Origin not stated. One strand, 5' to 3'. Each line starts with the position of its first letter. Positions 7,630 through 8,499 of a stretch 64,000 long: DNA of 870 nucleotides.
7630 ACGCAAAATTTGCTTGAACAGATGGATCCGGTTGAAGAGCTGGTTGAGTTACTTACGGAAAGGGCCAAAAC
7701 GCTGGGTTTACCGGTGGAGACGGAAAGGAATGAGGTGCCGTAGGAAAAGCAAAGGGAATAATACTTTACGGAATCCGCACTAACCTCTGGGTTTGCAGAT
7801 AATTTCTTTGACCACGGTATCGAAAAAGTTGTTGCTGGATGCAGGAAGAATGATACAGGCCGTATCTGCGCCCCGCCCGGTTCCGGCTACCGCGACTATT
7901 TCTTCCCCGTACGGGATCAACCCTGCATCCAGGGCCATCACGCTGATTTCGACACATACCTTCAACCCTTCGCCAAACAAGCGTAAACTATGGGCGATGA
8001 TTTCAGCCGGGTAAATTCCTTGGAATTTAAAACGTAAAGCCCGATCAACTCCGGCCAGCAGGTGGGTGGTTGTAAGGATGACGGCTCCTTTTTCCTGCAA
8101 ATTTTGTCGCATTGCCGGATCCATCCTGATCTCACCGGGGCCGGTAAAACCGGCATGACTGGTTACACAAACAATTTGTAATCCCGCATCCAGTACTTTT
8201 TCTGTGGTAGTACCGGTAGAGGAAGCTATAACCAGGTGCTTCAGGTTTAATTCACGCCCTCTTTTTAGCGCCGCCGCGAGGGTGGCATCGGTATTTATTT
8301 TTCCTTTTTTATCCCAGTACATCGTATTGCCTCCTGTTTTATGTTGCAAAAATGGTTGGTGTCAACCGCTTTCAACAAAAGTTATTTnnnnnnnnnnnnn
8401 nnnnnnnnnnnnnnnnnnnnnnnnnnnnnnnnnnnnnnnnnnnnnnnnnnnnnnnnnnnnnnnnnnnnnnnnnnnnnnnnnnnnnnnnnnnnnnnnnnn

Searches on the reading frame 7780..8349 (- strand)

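Call 6: search_protein_families(library=pfam, proteins=[window:7780-8349:-])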
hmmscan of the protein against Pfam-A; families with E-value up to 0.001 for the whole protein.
window:7780-8349:- (189 aa): 1 family
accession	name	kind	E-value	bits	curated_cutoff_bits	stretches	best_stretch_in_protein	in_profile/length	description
PF02887.21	PK_C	-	8.5e-12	45.6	28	1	21-167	1-114/114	Pyruvate kinase, alpha/beta domain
